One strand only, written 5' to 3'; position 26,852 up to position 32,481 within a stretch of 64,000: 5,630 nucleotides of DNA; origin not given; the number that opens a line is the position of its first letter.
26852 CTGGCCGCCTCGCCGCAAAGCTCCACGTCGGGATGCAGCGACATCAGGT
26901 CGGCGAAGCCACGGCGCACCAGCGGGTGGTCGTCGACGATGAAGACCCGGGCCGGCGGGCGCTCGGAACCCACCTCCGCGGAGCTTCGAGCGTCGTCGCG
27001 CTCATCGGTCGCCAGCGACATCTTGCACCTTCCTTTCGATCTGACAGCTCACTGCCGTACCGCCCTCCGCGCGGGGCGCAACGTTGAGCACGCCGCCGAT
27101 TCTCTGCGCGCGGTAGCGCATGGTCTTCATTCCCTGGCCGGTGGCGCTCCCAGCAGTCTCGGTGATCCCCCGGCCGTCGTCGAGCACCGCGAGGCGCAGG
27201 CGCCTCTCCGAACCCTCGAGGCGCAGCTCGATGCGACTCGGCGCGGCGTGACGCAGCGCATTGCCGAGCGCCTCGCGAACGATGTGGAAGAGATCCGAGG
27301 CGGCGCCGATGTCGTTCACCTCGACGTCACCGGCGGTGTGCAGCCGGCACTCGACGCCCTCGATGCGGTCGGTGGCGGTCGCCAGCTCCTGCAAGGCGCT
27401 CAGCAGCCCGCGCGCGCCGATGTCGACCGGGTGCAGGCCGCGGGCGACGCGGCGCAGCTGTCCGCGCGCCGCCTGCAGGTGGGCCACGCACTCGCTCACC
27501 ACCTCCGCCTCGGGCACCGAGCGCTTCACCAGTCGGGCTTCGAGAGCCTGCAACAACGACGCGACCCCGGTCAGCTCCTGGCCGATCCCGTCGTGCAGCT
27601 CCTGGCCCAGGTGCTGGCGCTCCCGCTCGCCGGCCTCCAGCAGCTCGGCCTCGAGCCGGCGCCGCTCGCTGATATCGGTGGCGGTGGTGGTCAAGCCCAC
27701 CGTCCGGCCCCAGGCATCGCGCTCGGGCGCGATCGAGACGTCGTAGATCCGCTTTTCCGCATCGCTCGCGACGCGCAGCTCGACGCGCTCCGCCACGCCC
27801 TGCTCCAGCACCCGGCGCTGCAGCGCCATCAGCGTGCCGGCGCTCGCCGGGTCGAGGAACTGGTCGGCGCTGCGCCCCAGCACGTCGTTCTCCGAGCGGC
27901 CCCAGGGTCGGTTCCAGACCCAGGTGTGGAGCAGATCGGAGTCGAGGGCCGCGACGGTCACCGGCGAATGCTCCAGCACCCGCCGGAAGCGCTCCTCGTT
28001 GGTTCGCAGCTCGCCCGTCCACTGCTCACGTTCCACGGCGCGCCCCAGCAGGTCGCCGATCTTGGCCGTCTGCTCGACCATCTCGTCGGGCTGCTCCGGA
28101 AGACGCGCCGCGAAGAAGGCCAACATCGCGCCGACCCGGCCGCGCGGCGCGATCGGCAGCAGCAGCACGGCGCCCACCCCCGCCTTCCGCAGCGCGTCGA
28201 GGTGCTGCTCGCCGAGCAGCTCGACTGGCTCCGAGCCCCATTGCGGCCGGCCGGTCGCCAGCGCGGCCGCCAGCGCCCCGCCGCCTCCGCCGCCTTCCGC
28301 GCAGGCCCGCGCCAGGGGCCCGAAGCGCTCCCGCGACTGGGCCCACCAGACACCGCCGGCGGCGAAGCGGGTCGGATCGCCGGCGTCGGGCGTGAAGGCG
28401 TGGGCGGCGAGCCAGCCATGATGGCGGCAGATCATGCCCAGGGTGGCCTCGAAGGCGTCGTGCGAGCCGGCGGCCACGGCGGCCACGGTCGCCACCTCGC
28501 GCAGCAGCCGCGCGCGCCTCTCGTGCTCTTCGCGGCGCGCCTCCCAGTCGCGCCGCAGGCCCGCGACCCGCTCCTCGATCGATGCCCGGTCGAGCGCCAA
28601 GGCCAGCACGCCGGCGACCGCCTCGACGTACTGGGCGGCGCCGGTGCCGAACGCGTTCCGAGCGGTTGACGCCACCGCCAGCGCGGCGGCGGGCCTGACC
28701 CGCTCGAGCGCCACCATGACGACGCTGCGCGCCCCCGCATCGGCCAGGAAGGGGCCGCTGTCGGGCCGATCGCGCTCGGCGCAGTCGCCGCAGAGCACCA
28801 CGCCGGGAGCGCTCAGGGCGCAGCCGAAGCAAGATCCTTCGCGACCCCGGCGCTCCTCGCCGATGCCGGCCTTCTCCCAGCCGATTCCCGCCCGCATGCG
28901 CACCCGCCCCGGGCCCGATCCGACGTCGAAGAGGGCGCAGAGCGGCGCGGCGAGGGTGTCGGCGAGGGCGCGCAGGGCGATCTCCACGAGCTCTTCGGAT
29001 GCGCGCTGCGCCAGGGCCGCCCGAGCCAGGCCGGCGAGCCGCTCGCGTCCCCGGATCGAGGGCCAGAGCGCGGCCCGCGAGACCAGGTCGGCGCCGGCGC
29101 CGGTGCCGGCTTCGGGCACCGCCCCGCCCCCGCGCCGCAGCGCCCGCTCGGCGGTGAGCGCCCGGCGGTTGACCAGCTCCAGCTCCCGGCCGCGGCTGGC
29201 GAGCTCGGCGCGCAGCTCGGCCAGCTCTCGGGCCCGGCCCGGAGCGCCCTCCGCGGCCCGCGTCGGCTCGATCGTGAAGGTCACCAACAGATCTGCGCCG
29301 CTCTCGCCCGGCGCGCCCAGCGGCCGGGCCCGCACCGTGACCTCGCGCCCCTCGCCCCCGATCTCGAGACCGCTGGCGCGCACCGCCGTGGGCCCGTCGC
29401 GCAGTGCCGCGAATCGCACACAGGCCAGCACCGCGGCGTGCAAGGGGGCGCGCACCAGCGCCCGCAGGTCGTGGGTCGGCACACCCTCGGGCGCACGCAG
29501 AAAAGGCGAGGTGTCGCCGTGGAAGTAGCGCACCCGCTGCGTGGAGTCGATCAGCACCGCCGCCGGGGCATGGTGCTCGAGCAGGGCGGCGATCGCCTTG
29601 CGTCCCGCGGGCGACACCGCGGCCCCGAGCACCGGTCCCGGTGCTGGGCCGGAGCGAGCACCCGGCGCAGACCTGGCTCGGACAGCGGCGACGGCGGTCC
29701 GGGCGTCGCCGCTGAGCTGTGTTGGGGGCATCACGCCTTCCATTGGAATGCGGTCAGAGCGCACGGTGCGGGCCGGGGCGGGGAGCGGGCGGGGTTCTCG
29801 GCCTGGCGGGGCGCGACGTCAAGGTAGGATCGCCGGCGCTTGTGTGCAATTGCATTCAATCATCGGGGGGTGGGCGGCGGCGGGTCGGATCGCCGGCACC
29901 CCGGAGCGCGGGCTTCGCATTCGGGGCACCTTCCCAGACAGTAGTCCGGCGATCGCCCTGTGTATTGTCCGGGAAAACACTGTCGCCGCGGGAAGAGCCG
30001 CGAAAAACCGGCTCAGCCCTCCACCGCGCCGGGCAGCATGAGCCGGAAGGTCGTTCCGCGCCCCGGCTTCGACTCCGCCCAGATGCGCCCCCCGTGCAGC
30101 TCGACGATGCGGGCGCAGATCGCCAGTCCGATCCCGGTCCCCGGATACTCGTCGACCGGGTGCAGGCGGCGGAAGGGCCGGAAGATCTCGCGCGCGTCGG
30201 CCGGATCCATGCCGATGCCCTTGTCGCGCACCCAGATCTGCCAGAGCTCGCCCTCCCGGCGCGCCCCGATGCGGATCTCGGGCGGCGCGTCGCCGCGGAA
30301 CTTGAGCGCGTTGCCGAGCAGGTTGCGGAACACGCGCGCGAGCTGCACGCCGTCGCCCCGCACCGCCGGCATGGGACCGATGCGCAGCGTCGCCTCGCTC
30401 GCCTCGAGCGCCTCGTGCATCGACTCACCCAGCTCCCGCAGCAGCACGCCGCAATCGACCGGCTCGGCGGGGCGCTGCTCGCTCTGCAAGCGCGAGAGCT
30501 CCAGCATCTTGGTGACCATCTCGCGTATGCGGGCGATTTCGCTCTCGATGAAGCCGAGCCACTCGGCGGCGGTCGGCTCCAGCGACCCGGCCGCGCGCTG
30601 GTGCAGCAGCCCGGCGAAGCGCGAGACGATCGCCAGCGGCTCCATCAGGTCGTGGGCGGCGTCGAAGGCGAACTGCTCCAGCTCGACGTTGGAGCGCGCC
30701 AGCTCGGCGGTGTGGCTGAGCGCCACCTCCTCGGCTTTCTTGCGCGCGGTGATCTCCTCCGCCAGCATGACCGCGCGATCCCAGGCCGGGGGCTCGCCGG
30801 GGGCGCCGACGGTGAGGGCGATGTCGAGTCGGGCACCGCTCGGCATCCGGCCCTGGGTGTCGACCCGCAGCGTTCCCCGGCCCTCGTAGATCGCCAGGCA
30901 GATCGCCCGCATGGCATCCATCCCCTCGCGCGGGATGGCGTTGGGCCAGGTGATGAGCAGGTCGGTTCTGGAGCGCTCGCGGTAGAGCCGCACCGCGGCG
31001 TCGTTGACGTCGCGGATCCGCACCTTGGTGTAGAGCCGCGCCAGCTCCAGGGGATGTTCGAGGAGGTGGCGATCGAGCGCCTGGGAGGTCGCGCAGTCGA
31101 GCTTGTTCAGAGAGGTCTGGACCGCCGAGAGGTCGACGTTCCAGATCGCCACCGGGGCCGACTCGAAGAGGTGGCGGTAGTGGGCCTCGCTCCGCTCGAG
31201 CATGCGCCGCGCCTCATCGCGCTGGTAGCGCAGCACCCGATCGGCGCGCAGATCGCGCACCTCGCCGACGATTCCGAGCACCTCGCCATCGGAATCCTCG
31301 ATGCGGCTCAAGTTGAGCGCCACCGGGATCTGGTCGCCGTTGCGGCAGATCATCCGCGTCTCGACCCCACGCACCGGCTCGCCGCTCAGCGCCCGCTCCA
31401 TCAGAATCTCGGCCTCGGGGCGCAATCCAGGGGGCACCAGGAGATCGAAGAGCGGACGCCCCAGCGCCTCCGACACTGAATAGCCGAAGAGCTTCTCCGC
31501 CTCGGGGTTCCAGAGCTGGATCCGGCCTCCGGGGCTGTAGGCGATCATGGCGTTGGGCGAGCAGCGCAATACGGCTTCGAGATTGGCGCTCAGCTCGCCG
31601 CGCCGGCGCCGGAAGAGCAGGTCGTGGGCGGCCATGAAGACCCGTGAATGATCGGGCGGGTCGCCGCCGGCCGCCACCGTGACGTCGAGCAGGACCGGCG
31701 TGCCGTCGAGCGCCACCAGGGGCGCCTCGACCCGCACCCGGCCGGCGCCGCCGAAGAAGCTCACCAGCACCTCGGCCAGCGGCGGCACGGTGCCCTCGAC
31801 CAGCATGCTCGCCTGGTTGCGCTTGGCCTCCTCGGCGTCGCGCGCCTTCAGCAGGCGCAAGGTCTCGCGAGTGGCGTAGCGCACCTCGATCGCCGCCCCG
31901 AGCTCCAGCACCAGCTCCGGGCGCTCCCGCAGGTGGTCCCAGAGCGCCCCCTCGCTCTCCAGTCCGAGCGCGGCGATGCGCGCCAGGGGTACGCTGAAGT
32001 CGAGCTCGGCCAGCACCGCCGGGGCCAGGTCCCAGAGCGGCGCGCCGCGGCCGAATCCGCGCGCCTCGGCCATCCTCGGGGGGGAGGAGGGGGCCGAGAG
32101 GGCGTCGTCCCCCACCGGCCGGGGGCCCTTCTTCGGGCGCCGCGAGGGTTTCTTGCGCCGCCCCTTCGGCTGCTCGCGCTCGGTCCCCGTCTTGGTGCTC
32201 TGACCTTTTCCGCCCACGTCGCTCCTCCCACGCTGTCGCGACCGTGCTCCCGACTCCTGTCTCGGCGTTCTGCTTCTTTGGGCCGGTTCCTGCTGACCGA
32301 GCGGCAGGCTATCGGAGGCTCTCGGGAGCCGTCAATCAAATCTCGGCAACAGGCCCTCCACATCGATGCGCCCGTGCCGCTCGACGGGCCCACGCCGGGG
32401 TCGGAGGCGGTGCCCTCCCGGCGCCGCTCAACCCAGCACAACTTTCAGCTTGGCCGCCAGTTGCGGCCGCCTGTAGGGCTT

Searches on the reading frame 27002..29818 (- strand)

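Call 15: search_protein_families(library=pfam, proteins=[window:27002-29818:-], max_evalue=0.001)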
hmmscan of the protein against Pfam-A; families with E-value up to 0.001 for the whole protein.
window:27002-29818:- (938 aa): 7 families
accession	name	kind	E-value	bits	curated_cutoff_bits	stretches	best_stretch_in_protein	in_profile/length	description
PF02518.31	HATPase_c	-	5.9e-11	43.2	26.4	1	840-928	3-108/111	Histidine kinase-, DNA gyrase B-, and HSP90-like ATPase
PF08448.16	PAS_4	-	9.1e-11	42.4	23.1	1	615-721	1-110/110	PAS fold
PF07730.19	HisKA_3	-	3.9e-10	40.6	24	1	733-798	1-66/68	Histidine kinase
PF13185.12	GAF_2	-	5.2e-08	33.6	28.6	1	274-410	4-136/136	GAF domain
PF13581.12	HATPase_c_2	-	0.00014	22.3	27.4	1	842-888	31-81/127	Histidine kinase-like ATPase domain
PF13492.12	GAF_3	-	0.00031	21.6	27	1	275-411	3-129/129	GAF domain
PF01590.32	GAF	-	0.0004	21.4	22.4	0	275-409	3-133/133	GAF domain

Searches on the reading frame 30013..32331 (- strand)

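Call 15: search_protein_families(library=pfam, proteins=[window:30013-32331:-], max_evalue=0.001)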
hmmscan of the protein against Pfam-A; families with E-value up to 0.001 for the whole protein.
window:30013-32331:- (772 aa): 7 families
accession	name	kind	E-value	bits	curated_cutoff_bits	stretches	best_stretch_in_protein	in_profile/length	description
PF02518.31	HATPase_c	-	4.8e-27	95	26.4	1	659-767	1-108/111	Histidine kinase-, DNA gyrase B-, and HSP90-like ATPase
PF00989.32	PAS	-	1.1e-21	77.3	22.6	1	251-360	3-112/113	PAS fold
PF08448.16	PAS_4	-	2.5e-16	60.3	23.1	1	258-363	4-107/110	PAS fold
PF13426.13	PAS_9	-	2.1e-14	54.1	27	1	260-361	2-101/103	PAS domain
PF13188.13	PAS_8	-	1.8e-12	47.1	21.8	1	251-302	3-54/65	PAS domain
PF08447.18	PAS_3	-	2.5e-07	31.3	25.6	1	274-356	4-87/89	PAS fold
PF00512.31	HisKA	-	2.5e-07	31.1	26.9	1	551-618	2-66/66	His Kinase A (phospho-acceptor) domain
